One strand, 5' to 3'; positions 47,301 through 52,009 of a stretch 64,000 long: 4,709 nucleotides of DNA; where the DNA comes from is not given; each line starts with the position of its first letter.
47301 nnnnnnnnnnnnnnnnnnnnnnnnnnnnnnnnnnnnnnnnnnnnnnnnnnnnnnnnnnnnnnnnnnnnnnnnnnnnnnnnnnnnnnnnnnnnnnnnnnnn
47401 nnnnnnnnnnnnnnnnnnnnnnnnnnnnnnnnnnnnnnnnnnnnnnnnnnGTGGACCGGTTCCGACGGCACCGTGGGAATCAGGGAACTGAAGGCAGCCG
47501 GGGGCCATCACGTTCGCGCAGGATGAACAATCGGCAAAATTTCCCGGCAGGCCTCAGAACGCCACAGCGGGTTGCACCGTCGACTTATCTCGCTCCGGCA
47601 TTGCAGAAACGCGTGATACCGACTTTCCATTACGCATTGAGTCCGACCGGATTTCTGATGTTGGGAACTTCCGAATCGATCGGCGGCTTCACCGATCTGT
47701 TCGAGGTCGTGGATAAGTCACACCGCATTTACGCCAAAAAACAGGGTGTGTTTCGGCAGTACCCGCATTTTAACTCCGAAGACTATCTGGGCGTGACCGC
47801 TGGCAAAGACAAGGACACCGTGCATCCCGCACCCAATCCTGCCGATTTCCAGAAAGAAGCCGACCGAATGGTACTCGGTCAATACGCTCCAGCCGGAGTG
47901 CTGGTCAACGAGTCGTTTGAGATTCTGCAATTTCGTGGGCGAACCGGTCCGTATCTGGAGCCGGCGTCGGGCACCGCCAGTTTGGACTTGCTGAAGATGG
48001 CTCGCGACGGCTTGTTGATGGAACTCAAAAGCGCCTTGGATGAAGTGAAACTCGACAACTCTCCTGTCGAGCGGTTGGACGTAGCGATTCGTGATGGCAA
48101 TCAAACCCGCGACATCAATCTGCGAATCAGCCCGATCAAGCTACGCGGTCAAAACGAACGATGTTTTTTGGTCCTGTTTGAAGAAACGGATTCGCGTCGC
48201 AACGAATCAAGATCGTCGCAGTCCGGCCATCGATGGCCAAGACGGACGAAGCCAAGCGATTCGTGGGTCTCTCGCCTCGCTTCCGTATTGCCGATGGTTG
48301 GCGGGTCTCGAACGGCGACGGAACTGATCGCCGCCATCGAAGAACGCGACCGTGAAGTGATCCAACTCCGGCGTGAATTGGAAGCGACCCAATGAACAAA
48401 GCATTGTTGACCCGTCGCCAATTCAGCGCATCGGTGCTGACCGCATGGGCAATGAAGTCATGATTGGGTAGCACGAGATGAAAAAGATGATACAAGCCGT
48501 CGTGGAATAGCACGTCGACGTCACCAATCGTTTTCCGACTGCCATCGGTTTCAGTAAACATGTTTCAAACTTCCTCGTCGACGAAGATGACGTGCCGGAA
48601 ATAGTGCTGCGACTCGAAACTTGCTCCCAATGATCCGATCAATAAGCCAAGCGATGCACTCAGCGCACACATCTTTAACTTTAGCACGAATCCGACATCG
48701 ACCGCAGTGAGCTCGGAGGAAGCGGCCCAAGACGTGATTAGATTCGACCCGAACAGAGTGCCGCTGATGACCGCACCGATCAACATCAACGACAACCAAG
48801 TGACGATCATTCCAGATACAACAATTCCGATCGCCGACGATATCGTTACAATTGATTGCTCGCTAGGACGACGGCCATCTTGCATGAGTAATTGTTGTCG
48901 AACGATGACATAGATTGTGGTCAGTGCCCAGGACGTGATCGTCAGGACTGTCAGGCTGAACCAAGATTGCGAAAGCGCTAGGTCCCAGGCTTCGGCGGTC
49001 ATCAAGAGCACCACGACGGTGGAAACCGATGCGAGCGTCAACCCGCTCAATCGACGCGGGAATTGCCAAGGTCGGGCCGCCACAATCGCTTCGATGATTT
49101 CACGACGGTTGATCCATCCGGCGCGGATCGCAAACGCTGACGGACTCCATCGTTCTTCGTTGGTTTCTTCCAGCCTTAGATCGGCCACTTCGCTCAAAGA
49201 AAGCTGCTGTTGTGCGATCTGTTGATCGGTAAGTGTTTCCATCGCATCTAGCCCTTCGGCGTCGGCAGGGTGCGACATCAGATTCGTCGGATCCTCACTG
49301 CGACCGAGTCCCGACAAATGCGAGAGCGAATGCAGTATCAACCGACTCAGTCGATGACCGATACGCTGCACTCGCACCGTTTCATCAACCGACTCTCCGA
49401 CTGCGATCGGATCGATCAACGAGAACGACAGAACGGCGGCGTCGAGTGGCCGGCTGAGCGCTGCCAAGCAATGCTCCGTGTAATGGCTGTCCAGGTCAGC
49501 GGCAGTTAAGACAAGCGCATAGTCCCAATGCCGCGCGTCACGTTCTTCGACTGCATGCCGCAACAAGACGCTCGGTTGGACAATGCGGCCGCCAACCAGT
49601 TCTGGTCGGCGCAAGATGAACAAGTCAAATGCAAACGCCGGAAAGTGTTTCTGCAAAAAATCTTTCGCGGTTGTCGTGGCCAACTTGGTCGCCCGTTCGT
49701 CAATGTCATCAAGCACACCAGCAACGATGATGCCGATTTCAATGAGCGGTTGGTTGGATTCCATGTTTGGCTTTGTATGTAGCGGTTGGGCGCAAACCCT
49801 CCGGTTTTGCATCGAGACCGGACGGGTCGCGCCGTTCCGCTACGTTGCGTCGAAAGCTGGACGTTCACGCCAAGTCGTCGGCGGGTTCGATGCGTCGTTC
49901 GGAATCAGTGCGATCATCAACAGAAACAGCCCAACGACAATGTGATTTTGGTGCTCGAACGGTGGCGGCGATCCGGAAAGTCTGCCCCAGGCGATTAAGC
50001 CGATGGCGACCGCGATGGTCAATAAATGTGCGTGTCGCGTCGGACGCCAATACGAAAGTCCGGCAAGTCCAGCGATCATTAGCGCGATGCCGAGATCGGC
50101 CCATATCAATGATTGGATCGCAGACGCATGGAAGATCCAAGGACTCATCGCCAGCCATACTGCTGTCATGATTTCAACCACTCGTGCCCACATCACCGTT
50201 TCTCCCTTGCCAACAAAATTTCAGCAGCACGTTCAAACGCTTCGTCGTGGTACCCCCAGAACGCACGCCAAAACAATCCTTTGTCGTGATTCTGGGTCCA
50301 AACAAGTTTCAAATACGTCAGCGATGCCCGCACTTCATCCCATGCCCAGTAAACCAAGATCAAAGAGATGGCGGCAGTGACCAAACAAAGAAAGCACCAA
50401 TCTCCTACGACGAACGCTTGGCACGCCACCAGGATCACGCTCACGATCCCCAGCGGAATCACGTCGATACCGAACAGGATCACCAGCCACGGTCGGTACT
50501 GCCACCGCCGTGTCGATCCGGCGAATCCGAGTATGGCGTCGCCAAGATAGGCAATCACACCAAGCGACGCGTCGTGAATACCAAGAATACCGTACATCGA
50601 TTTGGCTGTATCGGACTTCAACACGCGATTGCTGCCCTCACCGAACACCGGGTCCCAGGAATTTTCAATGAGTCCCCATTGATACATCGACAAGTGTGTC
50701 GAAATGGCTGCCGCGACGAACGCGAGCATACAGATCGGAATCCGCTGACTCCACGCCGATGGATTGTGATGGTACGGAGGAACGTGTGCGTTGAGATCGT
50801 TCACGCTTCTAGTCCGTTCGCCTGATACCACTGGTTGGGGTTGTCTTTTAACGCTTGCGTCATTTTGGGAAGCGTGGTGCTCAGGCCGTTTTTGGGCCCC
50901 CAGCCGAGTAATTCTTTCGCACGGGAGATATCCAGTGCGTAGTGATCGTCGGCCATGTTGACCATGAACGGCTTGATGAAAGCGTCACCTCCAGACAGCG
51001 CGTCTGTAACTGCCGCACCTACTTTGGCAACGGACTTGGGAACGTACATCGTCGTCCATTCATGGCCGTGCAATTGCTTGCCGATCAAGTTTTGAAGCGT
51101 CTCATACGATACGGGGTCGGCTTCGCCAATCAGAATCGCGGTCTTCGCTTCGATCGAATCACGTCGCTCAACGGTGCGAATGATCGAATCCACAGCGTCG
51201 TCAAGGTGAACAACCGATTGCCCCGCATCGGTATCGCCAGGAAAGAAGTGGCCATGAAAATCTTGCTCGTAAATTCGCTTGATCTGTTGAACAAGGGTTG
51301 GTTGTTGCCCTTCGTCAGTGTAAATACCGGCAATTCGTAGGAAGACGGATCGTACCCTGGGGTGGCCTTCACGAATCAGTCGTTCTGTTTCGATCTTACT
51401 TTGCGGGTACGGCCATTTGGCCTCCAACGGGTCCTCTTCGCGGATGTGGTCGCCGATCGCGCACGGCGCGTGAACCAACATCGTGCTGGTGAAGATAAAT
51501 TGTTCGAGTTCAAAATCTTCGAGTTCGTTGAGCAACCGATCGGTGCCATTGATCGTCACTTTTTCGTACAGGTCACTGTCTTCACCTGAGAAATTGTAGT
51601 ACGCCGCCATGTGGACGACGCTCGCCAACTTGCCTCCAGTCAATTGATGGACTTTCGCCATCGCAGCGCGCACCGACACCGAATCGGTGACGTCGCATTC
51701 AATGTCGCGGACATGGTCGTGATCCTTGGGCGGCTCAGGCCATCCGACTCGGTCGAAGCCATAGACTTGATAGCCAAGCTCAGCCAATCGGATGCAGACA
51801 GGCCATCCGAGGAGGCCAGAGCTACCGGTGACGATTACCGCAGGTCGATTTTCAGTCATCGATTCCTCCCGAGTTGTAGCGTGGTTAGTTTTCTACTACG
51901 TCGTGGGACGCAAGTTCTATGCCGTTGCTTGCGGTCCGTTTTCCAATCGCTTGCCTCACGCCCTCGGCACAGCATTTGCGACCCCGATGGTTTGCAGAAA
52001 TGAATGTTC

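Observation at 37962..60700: Eleven sigma-54 promoters define a candidate RpoN-driven general stress regulon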

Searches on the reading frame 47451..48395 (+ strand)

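Call 9: search_protein_families(library=pfam, proteins=[window:47451-48395:+], max_evalue=0.01)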
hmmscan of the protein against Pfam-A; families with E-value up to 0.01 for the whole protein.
window:47451-48395:+ (314 aa): 1 family
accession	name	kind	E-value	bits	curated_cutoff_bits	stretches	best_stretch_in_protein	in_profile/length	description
PF01739.24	CheR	-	1.2e-05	25.3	27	1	46-91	148-193/195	CheR methyltransferase, SAM binding domain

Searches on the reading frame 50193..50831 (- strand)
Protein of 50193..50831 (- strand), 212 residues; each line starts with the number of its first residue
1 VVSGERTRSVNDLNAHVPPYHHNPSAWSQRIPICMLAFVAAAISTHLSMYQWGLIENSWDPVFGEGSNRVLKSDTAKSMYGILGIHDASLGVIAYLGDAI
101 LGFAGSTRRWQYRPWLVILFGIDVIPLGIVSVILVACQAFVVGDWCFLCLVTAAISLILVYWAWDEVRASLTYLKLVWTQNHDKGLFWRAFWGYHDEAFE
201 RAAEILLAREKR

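Call 9: search_protein_families(library=pfam, proteins=[window:50193-50831:-], max_evalue=0.01)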
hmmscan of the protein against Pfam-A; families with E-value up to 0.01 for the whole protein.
window:50193-50831:- (212 aa): 1 family
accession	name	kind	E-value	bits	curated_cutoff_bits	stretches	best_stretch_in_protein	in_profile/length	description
PF07884.19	VKOR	-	1.7e-20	73.9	27.5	1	32-164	2-134/134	Vitamin K epoxide reductase family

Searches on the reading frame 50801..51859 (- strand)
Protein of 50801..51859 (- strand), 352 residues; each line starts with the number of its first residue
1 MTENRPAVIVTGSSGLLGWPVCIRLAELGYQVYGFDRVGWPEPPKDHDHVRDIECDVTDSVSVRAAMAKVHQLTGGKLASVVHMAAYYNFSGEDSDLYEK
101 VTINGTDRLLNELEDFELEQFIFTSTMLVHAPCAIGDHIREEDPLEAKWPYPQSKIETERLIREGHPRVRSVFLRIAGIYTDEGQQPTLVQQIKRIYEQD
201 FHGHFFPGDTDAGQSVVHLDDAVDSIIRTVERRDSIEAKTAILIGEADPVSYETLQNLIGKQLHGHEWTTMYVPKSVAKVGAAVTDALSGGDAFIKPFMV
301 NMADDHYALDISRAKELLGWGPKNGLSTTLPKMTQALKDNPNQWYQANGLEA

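Call 8: search_protein_families(library=pfam, proteins=[window:50801-51859:-], max_evalue=0.01)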
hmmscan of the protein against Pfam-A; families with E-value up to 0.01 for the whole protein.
window:50801-51859:- (352 aa): 9 families
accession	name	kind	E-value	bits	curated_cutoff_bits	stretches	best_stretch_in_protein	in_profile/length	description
PF01370.27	Epimerase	-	1.2e-20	74.4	20.9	1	8-245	1-240/240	NAD dependent epimerase/dehydratase family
PF01073.25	3Beta_HSD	-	5.3e-15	55.6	22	1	9-227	1-226/280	3-beta hydroxysteroid dehydrogenase/isomerase family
PF16363.11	GDP_Man_Dehyd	-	9.1e-13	48.8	27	1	9-333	1-332/332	GDP-mannose 4,6 dehydratase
PF04321.23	RmlD_sub_bind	-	4e-11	42.9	27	1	8-186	3-158/287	RmlD substrate binding domain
PF00106.31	adh_short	-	0.00016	21.7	26.6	1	7-87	2-87/195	short chain dehydrogenase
PF07993.18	NAD_binding_4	-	0.00049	19.8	20.1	1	77-181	88-209/258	Male sterility protein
PF08659.16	KR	-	0.0018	18.7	22.6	1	49-126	54-136/180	KR domain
PF13561.12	adh_short_C2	-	0.0036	17.3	27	1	49-90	46-84/236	Enoyl-(Acyl carrier protein) reductase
PF12146.15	Hydrolase_4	-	0.0051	16.6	27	0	21-69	23-71/239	Serine aminopeptidase, S33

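Call 12: find_encoding_contigs(protein=window:50801-51859:-, flank=10000, max_places=6)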
Protein window:50801-51859:- (352 aa): no gene with exactly this product is on record in the collection.

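Call 13: find_related_loci(query=window:50801-51859:-, collection=genome_contigs, flank=10000)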
Query window:50801-51859:- (352 aa) in genome_contigs; peptide patterns used: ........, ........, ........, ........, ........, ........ (x = any residue, [..] = any of these).
32 stretches matched a pattern; 21 encode a relative of the query (tblastn E <= 1e-3); 21 distinct loci.
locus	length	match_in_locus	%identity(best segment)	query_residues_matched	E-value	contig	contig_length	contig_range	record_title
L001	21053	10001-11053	84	1-351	0e+0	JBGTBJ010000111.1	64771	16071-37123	MAG: Pirellulaceae bacterium isolate JTS-AC94 k141_3999460, whole genome shotgun sequence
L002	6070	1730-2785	80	1-352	0e+0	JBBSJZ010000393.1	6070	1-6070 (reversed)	MAG: Pirellulales bacterium isolate LS4_metabat2.168 LS4_metabat2.168_K_1595408_L_6070_cov_9.9985, whole genome shotgun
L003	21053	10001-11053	81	1-351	0e+0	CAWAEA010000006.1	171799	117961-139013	MAG: Pirellulaceae bacterium isolate MFD03250.bin.2.20 genome assembly, contig: contig_1676, whole genome shotgun sequen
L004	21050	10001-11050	77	1-350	0e+0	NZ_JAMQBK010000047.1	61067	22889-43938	Aporhodopirellula aestuarii strain ICT_H3.1 contig_47, whole genome shotgun sequence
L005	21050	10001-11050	76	2-351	0e+0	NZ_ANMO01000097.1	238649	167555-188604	Rhodopirellula europaea 6C c6C0097, whole genome shotgun sequence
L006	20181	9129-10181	75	1-351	0e+0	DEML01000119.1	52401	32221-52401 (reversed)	MAG TPA_asm: Planctomycetaceae bacterium UBA2671 UBA2671_contig_3761, whole genome shotgun sequence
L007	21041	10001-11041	77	4-350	0e+0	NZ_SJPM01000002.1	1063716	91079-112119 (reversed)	Neorhodopirellula pilleata strain Pla100 Pla100_contig00002, whole genome shotgun sequence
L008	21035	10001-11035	77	6-350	0e+0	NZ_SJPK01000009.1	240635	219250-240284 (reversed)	Allorhodopirellula solitaria strain CA85 CA85_contig00009, whole genome shotgun sequence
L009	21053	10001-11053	72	1-351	2e-175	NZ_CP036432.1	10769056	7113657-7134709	Stieleria magnilauensis strain TBK1r chromosome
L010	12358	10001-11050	71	1-350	8e-175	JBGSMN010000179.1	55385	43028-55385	MAG: Rhodopirellula sp. isolate JTS-AC231 k141_2006178, whole genome shotgun sequence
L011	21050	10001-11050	72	1-350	3e-173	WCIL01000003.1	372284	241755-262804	MAG: Phycisphaera sp. RhM NODE_28_length_372295_cov_6.377365, whole genome shotgun sequence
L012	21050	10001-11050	71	1-350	4e-173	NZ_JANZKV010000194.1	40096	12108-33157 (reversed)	Stieleria sedimenti strain ICT_E10.1 contig_194, whole genome shotgun sequence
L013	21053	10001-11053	71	1-351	2e-171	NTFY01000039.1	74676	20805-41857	Rhodopirellula sp. SM50 Rhodopilula_apulia_SM50_contig_39, whole genome shotgun sequence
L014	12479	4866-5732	78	1-289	7e-158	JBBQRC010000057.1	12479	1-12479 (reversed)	MAG: Pirellulales bacterium isolate Co_metawrap_1642 Cmw_1642_k141_14769584_length_12479_cov_6.0000, whole genome shotgu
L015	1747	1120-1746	85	1-209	4e-133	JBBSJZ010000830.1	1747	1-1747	MAG: Pirellulales bacterium isolate LS4_metabat2.168 LS4_metabat2.168_K_988340_L_1747_cov_7.0000, whole genome shotgun s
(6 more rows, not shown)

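Call 30: search_protein_families(library=pfam, proteins=[L009:4849-5181:+, L012:3364-3846:+, L010:9095-9274:+, L009:17074-17991:+], max_evalue=0.01)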
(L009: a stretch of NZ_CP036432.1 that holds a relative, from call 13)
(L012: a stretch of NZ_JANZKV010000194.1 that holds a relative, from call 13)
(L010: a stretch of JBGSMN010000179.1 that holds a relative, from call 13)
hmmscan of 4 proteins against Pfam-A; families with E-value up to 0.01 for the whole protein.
L009:4849-5181:+ (110 aa): 1 family
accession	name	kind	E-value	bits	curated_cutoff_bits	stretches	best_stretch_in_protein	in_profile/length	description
PF01442.23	Apolipoprotein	-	2.4e-05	24.6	90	1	26-99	110-183/190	Apolipoprotein A1/A4/E domain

L012:3364-3846:+ (160 aa): 2 families
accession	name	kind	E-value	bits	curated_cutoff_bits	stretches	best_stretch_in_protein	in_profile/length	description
PF16242.11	Pyrid_ox_like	-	1.7e-42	144.9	28.8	1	4-147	3-147/149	Pyridoxamine 5'-phosphate oxidase like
PF01243.27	PNPOx_N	-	6.2e-14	52.8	28.1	1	5-124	3-119/120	Pyridoxamine 5'-phosphate oxidase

L010:9095-9274:+ (59 aa): 1 family
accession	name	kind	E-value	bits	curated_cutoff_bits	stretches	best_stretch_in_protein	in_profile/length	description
PF01679.22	Pmp3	-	1.4e-20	73.5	22.9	1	3-49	2-48/49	Proteolipid membrane potential modulator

L009:17074-17991:+ (305 aa): 1 family
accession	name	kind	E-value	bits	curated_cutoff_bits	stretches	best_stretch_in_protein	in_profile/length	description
PF03631.20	Virul_fac_BrkB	-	2e-49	169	33.7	1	13-279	2-256/259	Virulence factor BrkB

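Call 49: find_homologous_proteins(query=L012:3364-3846:+, max_evalue=1e-20)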
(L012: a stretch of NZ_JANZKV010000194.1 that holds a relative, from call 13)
Query L012:3364-3846:+ (160 aa): 724 proteins with E <= 1e-20 among 777 candidates; the best 120 are listed.
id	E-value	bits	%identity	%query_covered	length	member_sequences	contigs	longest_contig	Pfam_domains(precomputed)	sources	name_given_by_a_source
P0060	1.5e-95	335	94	100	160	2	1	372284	PF01243.28,PF16242.12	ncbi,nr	ncbi:MAG: general stress protein [Phycisphaera sp. RhM]|nr:general stress protein [Phycisphaera sp. 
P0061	8.2e-92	323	91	100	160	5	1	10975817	PF01243.28,PF16242.12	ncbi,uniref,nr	ncbi:Pyridoxamine 5'-phosphate oxidase [Stieleria neptunia]|uniref:Pyridoxamine 5'-phosphate oxidase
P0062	9.3e-79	280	77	100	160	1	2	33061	PF01243.28,PF16242.12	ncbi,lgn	ncbi:MAG: pyridoxamine 5'-phosphate oxidase family protein [Rubripirellula sp.]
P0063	1.8e-78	279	76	100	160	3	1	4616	PF01243.28,PF16242.12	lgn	-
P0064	9.5e-78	277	76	100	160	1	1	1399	PF01243.28,PF16242.12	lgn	-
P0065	1.7e-77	276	75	100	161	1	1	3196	PF01243.28,PF16242.12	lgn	-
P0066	4.6e-77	275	77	100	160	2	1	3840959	PF01243.28,PF16242.12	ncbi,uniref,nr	ncbi:Pyridoxamine 5'-phosphate oxidase [Rubripirellula amarantea]|uniref:Pyridoxamine 5'-phosphate o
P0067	5.8e-77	274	77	99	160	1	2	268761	PF01243.28,PF16242.12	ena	-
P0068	8.4e-77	274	76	100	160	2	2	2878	PF01243.28,PF16242.12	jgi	jgi:general stress protein 26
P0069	1.1e-75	270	76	100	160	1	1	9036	PF01243.28,PF16242.12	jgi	jgi:general stress protein 26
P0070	2.1e-75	269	75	100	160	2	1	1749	PF01243.28,PF16242.12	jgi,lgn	-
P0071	4.4e-75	268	74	100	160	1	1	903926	PF01243.28,PF16242.12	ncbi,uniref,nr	ncbi:pyridoxamine 5'-phosphate oxidase family protein [Rubripirellula reticaptiva]|uniref:Pyridoxami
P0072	1.3e-74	267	74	100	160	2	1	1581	PF01243.28,PF16242.12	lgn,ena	-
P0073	1.9e-74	266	76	100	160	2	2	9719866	PF01243.28,PF16242.12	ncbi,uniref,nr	ncbi:pyridoxamine 5'-phosphate oxidase family protein [Stieleria varia]|uniref:Pyridoxamine 5'-phosp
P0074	5.3e-74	265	74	100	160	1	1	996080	PF01243.28,PF16242.12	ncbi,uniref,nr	ncbi:Pyridoxamine 5'-phosphate oxidase [Novipirellula aureliae]|uniref:Pyridoxamine 5'-phosphate oxi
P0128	1.2e-63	231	63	100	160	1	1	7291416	PF01243.28,PF16242.12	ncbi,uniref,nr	ncbi:pyridoxamine 5'-phosphate oxidase family protein [Rhodopirellula sp. P2]|uniref:pyridoxamine 5'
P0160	2.4e-59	217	59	100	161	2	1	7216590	PF01243.28,PF16242.12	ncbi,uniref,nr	ncbi:Pyridoxamine 5'-phosphate oxidase [Roseimaritima multifibrata]|uniref:Pyridoxamine 5'-phosphate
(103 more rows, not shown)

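Call 50: find_encoding_contigs(protein=P0128, flank=10000, max_places=1)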
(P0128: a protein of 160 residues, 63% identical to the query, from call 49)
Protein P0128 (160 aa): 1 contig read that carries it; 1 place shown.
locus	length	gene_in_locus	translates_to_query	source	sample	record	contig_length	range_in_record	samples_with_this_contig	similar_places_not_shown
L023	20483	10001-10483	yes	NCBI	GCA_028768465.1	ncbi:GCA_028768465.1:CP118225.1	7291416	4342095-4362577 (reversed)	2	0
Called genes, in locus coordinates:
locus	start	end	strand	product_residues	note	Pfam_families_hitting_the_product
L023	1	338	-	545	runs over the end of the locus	PF13454:NAD_binding_9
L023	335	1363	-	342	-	PF00291:PALP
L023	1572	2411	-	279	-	-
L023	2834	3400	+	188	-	PF01965:DJ-1_PfpI, PF00117:GATase (weak)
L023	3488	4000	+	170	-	PF02627:CMD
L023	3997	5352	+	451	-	PF01134:GIDA (faint), PF01266:DAO (faint), PF03486:HI0933_like (faint), PF07992:Pyr_redox_2, PF13450:NAD_binding_8 (faint), PF13738:Pyr_redox_3, PF00070:Pyr_redox, PF02852:Pyr_redox_dim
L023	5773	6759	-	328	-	PF08240:ADH_N, PF00107:ADH_zinc_N, PF13602:ADH_zinc_N_2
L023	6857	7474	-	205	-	PF09335:VTT_dom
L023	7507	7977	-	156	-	PF00072:Response_reg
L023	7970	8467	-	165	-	PF00383:dCMP_cyt_deam_1, PF14437:MafB19-deam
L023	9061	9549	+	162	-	PF00210:Ferritin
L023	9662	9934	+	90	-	PF04226:Transgly_assoc (weak)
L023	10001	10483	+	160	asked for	PF01243:PNPOx_N, PF16242:Pyrid_ox_like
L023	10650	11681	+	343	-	PF04909:Amidohydro_2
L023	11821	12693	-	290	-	PF13276:HTH_21, PF00665:rve, PF13683:rve_3, PF13333:rve_2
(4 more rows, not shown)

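Call 51: find_encoding_contigs(protein=P0160, flank=10000, max_places=1)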
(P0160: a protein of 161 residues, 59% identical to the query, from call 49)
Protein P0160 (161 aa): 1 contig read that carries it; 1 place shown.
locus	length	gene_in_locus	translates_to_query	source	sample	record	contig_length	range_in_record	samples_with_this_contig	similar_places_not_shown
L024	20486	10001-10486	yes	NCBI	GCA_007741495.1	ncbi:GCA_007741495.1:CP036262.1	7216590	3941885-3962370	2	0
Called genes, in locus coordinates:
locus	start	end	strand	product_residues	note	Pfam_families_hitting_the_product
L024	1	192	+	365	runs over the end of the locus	PF13588:HSDR_N_2, PF04313:HSDR_N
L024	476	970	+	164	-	-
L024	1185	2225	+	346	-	PF12127:FloA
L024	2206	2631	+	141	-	-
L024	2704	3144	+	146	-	PF04041:Glyco_hydro_130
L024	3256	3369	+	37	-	-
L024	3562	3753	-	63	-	PF06794:UPF0270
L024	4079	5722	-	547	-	-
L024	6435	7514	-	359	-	PF01595:CNNM, PF00571:CBS (weak)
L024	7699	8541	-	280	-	PF21295:Bact_transglu_N_2, PF01841:Transglut_core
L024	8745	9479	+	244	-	-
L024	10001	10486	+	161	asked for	PF01243:PNPOx_N, PF16242:Pyrid_ox_like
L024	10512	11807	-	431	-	PF13229:Beta_helix (weak), PF05048:NosD (faint)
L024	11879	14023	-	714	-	PF00122:E1-E2_ATPase, PF00702:Hydrolase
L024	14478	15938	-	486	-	PF07394:DUF1501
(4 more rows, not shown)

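Call 71: find_related_loci(query=A2, collection=metagenome_contigs, flank=3000)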
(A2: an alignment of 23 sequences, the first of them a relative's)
Query A2 (161 aa) in metagenome_contigs; peptide patterns used: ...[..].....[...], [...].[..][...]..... (x = any residue, [..] = any of these).
315 stretches matched a pattern; 254 encode a relative of the query (tblastn E <= 1e-3); the best 80 are kept; 80 distinct loci.
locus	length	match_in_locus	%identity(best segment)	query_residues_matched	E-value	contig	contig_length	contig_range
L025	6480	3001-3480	61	1-160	6e-72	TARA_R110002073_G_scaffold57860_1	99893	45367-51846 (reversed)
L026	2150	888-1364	62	1-160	5e-71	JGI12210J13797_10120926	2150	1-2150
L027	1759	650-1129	60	1-160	7e-71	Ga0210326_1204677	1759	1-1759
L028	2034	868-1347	61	1-160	3e-70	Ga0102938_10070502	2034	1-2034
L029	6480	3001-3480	60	1-160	3e-66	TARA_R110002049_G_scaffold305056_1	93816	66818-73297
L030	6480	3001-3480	58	1-160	4e-66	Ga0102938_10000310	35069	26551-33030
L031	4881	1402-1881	58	1-160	4e-66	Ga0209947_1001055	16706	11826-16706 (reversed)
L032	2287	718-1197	58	1-160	3e-67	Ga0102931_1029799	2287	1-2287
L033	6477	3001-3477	57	1-159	2e-64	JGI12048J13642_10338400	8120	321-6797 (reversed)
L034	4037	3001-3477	57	1-159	2e-64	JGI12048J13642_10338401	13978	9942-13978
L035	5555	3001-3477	57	1-159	2e-64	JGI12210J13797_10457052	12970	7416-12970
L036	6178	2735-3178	60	2-149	2e-60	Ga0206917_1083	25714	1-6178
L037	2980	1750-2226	53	1-160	1e-59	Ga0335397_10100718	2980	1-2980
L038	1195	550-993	61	2-149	5e-63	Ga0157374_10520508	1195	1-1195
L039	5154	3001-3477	55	2-160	2e-58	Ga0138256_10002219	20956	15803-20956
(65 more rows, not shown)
